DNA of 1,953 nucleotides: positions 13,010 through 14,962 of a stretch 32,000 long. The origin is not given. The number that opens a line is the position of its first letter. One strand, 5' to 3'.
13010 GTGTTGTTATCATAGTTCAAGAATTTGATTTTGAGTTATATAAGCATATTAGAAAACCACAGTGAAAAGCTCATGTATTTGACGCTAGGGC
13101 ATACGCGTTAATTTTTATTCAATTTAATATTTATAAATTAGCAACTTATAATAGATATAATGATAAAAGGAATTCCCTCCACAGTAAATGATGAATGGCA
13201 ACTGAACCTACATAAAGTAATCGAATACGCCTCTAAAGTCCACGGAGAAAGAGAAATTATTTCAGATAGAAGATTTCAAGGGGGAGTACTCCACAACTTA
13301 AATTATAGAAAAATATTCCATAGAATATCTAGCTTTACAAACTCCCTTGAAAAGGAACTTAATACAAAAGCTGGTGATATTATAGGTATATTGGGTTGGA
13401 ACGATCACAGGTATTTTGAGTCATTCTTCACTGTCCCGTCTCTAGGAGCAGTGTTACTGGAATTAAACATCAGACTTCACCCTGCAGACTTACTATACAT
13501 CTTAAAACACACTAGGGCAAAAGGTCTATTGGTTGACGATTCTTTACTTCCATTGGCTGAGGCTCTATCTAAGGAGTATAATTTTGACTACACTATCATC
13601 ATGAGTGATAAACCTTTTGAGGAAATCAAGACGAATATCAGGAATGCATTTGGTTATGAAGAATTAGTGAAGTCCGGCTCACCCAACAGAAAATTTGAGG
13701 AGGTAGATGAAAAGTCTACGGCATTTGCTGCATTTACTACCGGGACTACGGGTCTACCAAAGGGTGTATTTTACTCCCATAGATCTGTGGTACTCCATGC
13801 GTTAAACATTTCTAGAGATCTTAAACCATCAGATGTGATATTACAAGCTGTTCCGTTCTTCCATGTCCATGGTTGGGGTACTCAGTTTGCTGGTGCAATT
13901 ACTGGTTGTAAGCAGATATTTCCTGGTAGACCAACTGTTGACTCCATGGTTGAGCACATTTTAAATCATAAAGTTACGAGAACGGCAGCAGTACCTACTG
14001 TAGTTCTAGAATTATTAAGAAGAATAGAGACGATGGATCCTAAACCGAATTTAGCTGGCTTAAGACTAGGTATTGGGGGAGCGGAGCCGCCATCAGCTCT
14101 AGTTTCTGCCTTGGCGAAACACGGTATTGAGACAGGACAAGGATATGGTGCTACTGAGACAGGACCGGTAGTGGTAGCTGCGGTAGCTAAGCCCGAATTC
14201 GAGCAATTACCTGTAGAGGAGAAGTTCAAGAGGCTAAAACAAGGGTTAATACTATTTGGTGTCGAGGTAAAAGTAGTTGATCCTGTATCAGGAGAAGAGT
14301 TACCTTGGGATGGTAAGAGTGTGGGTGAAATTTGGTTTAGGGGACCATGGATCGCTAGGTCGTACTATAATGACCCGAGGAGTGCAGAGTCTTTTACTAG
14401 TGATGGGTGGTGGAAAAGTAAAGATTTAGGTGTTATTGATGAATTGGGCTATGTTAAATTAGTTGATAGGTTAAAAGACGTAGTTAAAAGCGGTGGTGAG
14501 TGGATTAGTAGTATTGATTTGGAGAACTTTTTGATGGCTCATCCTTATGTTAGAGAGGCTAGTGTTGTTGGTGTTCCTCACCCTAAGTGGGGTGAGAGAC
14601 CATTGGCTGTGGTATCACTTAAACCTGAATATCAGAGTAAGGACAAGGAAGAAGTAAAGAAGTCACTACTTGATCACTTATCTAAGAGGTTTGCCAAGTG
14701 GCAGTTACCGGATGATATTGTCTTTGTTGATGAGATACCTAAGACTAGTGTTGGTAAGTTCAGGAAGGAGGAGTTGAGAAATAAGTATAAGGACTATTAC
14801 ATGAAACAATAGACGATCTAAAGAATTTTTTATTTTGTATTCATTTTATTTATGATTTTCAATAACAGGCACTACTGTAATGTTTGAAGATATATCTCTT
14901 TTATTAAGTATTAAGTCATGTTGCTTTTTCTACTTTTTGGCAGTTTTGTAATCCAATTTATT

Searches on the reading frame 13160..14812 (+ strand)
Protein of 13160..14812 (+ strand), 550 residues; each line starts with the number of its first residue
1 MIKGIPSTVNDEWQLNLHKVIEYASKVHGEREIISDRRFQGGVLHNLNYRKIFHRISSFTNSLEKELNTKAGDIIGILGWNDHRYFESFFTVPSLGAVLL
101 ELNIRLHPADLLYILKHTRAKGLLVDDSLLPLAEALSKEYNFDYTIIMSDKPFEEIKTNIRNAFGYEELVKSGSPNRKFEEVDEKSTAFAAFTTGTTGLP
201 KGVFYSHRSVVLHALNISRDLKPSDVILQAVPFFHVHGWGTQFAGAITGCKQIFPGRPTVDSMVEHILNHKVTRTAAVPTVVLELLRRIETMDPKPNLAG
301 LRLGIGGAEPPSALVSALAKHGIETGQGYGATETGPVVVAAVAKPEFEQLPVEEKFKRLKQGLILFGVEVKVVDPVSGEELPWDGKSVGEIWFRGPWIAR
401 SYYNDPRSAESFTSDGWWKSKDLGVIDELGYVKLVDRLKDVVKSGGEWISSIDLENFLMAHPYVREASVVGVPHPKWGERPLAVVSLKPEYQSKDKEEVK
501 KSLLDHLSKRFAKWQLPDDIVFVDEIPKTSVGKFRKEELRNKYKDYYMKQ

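Call 3: search_protein_families(library=pfam, proteins=[window:13160-14812:+], max_evalue=0.01)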
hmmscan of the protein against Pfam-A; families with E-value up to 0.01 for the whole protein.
window:13160-14812:+ (550 aa): 2 families
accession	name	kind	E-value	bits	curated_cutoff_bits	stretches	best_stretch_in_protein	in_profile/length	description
PF00501.34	AMP-binding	-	1.4e-63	215.4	29.9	1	29-403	9-384/384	AMP-binding enzyme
PF13193.12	AMP-binding_C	-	3.8e-21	76.2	24.5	1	454-533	2-76/76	AMP-binding enzyme C-terminal domain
